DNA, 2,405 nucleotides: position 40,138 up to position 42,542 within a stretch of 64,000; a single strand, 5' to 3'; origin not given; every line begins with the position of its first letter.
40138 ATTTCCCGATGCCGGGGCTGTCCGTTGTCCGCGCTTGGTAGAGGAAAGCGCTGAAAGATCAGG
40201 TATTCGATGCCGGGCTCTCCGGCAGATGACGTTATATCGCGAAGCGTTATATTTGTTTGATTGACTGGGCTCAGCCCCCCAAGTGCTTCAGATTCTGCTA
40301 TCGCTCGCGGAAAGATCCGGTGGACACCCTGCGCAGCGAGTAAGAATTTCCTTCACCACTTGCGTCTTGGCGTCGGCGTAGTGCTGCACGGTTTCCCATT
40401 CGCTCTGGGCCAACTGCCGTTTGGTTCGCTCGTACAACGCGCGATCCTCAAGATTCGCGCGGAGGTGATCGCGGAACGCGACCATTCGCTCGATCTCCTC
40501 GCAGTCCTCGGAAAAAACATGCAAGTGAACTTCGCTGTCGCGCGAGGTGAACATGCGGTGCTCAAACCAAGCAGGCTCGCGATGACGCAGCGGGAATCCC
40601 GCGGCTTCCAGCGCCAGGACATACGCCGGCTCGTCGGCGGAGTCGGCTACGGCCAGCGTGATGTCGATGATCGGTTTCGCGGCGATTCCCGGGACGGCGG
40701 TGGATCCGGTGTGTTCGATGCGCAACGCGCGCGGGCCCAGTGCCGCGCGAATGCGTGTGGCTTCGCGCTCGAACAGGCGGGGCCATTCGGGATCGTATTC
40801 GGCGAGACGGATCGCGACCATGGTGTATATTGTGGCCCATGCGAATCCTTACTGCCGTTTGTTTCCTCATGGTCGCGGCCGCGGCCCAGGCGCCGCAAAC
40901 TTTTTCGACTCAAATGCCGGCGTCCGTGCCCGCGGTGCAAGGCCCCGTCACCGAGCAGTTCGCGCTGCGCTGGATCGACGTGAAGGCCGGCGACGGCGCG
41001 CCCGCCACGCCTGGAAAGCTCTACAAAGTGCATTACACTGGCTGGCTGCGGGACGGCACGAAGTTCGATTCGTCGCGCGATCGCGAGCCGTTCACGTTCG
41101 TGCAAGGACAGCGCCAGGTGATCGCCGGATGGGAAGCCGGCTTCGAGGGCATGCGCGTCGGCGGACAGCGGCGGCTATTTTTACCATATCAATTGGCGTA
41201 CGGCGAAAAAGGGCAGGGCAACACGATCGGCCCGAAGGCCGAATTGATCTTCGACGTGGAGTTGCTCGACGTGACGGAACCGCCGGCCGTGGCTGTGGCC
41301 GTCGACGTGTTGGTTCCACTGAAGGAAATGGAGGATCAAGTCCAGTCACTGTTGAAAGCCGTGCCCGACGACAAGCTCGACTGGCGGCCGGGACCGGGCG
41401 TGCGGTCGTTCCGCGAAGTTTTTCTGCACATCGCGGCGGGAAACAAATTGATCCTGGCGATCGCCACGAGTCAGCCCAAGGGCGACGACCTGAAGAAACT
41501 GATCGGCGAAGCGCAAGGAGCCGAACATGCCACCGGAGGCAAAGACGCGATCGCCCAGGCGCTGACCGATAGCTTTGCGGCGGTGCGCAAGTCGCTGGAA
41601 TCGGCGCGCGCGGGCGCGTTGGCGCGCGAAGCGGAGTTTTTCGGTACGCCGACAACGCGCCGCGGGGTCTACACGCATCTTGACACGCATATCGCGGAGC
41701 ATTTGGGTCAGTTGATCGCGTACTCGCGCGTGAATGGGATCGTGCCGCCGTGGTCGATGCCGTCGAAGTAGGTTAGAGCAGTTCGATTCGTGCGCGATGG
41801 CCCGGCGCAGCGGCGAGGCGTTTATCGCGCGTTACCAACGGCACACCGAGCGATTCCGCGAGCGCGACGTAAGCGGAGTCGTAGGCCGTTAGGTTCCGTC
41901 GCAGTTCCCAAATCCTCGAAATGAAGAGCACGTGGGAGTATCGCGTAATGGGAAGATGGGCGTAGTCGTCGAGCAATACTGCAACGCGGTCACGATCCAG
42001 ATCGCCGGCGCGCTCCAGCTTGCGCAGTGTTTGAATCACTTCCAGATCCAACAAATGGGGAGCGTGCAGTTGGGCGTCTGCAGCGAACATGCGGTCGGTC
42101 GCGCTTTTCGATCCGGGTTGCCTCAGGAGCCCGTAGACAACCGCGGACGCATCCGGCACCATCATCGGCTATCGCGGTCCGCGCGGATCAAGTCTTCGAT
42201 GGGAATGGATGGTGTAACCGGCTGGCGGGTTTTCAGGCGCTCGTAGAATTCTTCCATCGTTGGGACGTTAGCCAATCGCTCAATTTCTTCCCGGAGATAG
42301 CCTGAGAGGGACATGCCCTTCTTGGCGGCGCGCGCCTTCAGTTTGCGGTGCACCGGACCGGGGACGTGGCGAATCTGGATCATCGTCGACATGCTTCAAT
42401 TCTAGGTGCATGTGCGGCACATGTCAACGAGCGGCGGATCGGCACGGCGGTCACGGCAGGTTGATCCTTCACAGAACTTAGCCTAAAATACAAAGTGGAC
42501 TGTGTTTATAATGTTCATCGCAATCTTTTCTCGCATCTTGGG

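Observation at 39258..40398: vapBC cassette inserted into a tail-to-tail ADOP/grpB overlap, leaving ~90-bp direct repeats and reciprocal gene relics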

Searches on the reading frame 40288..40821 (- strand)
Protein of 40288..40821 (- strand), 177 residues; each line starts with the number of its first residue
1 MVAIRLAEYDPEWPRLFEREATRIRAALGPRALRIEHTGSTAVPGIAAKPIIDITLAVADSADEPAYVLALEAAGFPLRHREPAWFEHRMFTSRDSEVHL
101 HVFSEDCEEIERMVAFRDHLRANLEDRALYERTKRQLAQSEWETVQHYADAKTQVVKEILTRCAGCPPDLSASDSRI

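Call 8: search_protein_families(library=pfam, proteins=[window:40288-40821:-])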
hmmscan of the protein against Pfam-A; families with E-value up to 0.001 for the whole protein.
window:40288-40821:- (177 aa): 1 family
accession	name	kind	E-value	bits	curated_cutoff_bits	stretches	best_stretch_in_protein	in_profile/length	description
PF04229.20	GrpB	-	6.3e-53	179.6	25.5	1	4-162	2-159/159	GrpB protein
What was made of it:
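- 40288..40821 (-): grpB of module 2, intact, 177 aa. Its last 9 codons (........*) run into the antisense of the padR relic, because the deletion removed the original stop. Pfam GrpB 6e-53 over residues 4-162 (call 8).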

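Call 17: find_encoding_contigs(protein=window:40288-40821:-, flank=10000, max_places=10)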
Protein window:40288-40821:- (177 aa): 6 contigs read that carry it; 3 places shown.
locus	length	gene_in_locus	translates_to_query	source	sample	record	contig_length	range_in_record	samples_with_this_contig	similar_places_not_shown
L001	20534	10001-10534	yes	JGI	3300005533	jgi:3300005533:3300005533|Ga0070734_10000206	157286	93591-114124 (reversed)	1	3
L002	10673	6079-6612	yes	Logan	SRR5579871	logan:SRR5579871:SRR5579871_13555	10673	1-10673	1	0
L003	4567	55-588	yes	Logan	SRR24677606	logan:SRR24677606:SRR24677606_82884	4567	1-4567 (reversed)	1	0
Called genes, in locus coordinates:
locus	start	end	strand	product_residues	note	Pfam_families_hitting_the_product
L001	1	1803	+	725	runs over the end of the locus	PF05227:CHASE3, PF08448:PAS_4, PF00512:HisKA, PF02518:HATPase_c, PF00072:Response_reg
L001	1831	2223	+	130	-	PF00072:Response_reg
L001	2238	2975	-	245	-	PF02358:Trehalose_PPase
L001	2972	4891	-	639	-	PF00982:Glyco_transf_20, PF13692:Glyco_trans_1_4 (faint)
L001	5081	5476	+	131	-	PF00072:Response_reg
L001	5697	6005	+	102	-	-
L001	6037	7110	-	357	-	PF01565:FAD_binding_4, PF02873:MurB_C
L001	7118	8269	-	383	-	PF13620:CarboxypepD_reg, PF02259:FAT (faint), PF06552:TOM20_plant (faint), PF21033:RMD1-3 (faint), PF23914:TPR_CcmH_CycH (faint), PF13414:TPR_11 (weak), PF07719:TPR_2 (weak), PF13181:TPR_8 (weak), +8 more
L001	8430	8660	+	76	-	PF22513:FitA-like_RHH (weak)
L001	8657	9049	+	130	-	PF01850:PIN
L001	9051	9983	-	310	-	PF00254:FKBP_C, PF05163:DinB, PF12867:DinB_2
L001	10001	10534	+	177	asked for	PF04229:GrpB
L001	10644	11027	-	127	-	PF01850:PIN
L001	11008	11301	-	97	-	-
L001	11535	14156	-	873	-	PF12704:MacB_PCD, PF02687:FtsX, PF12704:MacB_PCD, PF02687:FtsX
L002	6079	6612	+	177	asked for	PF04229:GrpB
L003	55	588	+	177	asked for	PF04229:GrpB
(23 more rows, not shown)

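Call 18: find_related_loci(query=window:40288-40821:-, collection=genome_contigs, flank=10000)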
Query window:40288-40821:- (177 aa) in genome_contigs; peptide patterns used: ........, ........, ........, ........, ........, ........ (x = any residue, [..] = any of these).
491 stretches matched a pattern; 380 encode a relative of the query (tblastn E <= 1e-3); the best 80 are kept; 80 distinct loci.
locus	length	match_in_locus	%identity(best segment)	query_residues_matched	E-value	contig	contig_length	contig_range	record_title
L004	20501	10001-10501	66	4-171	1e-69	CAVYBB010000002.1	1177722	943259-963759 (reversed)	MAG: uncultured Chloroflexia bacterium isolate MFD04944.bin.2.224 genome assembly, contig: contig_15954, whole genome sh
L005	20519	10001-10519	65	4-176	3e-69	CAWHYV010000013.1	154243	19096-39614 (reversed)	MAG: uncultured Gaiellaceae bacterium isolate MFD02242.bin.2.119 genome assembly, contig: contig_6915, whole genome shot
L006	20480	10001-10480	66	3-162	3e-69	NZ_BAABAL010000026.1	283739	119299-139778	Allokutzneria multivorans strain JCM 17342 sequence26, whole genome shotgun sequence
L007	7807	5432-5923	68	4-168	8e-69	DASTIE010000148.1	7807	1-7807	MAG TPA_asm: Candidatus Limnocylindrales bacterium isolate SMAG_U877 k141_833614, whole genome shotgun sequence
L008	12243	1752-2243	68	4-168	1e-68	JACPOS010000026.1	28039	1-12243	MAG: Chloroflexi bacterium isolate NC_groundwater_607_Pr5_B-0.1um_70_26 alan_book_18_scaffold_656396, whole genome shotg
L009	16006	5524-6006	67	3-163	1e-68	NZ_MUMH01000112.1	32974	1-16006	Allokutzneria sp. NRRL B-24872 NRRL_B-24872_contig_112, whole genome shotgun sequence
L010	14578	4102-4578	67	4-162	4e-68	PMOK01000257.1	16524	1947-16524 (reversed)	MAG: Bryobacterales bacterium isolate palsa_89 73.20110600_P1M.2_contig_9211, whole genome shotgun sequence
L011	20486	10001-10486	65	4-165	9e-68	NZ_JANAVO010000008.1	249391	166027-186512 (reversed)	Allokutzneria sp. A3M-2-11 16 NODE_8_length_249391_cov_139.474650, whole genome shotgun sequence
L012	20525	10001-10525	65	4-176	7e-68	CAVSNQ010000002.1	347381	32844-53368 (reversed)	MAG: uncultured Actinomycetota bacterium isolate MFD03399.bin.1.157 genome assembly, contig: contig_15522, whole genome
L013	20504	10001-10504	68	4-171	9e-68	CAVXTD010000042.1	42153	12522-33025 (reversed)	MAG: uncultured Actinomycetes bacterium isolate MFD04944.bin.2.116 genome assembly, contig: contig_84825, whole genome s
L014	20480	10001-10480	65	4-163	2e-67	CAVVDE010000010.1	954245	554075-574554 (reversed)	MAG: uncultured Gaiellaceae bacterium isolate MFD02199.bin.1.52 genome assembly, contig: contig_4742, whole genome shotg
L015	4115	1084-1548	70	6-160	2e-67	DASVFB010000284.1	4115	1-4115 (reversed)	MAG TPA_asm: Gaiellaceae bacterium isolate SMAG_U2077 k141_530097, whole genome shotgun sequence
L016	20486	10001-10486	65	2-163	4e-67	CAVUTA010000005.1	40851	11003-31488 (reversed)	MAG: uncultured Gaiellaceae bacterium isolate MFD00962.bin.2.84 genome assembly, contig: contig_118002, whole genome sho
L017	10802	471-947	67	4-162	6e-67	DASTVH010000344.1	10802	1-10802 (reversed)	MAG TPA_asm: Candidatus Limnocylindrales bacterium isolate SMAG_U2354 k141_838025, whole genome shotgun sequence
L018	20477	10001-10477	66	4-162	4e-67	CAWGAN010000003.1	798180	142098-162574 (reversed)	MAG: uncultured Gaiellaceae bacterium isolate MFD06742.bin.2.253 genome assembly, contig: contig_1597, whole genome shot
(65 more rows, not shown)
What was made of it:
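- Tried and rejected: GTDB genome scan with GrpB (call 18).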

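Call 28: find_homologous_proteins(query=window:40288-40821:-, max_evalue=1e-40)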
Query window:40288-40821:- (177 aa): 6348 proteins with E <= 1e-40 among 7394 candidates; the best 120 are listed.
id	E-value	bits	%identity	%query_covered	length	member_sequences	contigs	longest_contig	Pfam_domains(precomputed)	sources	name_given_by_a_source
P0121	1.7e-112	391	100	100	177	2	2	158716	PF04229.21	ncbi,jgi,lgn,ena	-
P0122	6.1e-72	259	-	-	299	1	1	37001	PF04229.21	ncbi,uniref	ncbi:GrpB family protein [Lentzea sp. NPDC060358]|uniref:GrpB family protein n=1 Tax=Lentzea sp. NPD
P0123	4.1e-71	256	73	93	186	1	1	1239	PF04229.21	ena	-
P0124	5.5e-69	249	71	91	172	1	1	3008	PF04229.21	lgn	-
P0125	1.1e-68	248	72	93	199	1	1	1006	PF04229.21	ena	-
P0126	1.2e-68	248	72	93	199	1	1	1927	PF04229.21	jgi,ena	jgi:GrpB-like predicted nucleotidyltransferase (UPF0157 family)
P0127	1.6e-68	248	72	93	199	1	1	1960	PF04229.21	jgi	jgi:GrpB-like predicted nucleotidyltransferase (UPF0157 family)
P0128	1.8e-68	247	70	91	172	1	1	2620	PF04229.21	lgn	-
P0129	1.8e-68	247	68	93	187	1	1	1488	PF04229.21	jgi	jgi:GrpB-like predicted nucleotidyltransferase (UPF0157 family)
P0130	2.8e-68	247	70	91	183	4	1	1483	PF04229.21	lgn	-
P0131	3.2e-68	247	71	91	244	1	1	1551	PF04229.21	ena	-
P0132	3.9e-68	246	71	90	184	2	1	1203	PF04229.21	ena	-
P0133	3.9e-68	246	70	90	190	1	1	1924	PF04229.21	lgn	-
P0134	4.3e-68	246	70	87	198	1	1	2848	PF04229.21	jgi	jgi:GrpB-like predicted nucleotidyltransferase (UPF0157 family)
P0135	1.2e-67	245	72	92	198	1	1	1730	PF04229.21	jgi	jgi:GrpB-like predicted nucleotidyltransferase (UPF0157 family)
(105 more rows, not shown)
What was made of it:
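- Tried and rejected: GrpB search of 5.8 billion proteins (call 28).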

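Call 41: search_protein_families(library=ncbifam, proteins=[window:40288-40821:-], max_evalue=0.01)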
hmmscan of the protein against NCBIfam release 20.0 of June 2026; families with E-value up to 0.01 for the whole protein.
window:40288-40821:- (177 aa): 1 family
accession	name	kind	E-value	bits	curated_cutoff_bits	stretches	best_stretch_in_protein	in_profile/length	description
NF002879.0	PRK03333.1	equivalog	3.1e-26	92.3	215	1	4-163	212-384/395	dephospho-CoA kinase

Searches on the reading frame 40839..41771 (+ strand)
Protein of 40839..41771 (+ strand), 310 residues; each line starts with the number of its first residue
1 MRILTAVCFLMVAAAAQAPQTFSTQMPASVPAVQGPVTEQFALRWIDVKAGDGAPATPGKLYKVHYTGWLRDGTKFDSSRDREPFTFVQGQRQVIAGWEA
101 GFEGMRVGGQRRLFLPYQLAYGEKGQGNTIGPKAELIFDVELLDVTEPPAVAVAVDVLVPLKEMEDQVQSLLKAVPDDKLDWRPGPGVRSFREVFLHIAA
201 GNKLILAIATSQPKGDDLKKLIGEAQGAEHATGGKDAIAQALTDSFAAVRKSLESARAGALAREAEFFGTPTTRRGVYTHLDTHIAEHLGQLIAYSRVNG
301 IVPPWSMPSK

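Call 8: search_protein_families(library=pfam, proteins=[window:40839-41771:+])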
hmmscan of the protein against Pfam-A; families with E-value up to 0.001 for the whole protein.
window:40839-41771:+ (310 aa): 3 families
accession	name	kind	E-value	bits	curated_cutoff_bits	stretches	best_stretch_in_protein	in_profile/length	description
PF00254.34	FKBP_C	-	9.9e-29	100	21.1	1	56-143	5-94/94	FKBP-type peptidyl-prolyl cis-trans isomerase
PF12867.12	DinB_2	-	2.1e-14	54.5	24.8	1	161-292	2-128/128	DinB superfamily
PF05163.17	DinB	-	1.8e-09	38.2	23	1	163-305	14-151/165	DinB family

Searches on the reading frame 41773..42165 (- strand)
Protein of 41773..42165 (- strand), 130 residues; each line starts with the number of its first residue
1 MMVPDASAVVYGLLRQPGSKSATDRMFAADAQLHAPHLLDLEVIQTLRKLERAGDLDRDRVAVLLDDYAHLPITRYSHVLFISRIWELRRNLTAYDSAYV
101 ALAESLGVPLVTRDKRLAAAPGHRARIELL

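Call 8: search_protein_families(library=pfam, proteins=[window:41773-42165:-])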
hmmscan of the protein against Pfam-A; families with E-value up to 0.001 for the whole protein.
window:41773-42165:- (130 aa): 1 family
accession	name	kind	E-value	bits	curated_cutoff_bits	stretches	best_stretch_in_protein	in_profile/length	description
PF01850.27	PIN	-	1e-10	42.7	23.6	1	2-120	1-117/120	PIN domain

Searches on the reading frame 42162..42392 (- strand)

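Call 8: search_protein_families(library=pfam, proteins=[window:42162-42392:-])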
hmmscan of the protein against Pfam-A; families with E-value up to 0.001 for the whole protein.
window:42162-42392:- (76 aa): 1 family
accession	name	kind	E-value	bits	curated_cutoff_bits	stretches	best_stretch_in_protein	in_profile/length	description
PF22513.2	FitA-like_RHH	-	6e-07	29.8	27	1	5-39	3-37/39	Antitoxin FitA-like, ribbon-helix-helix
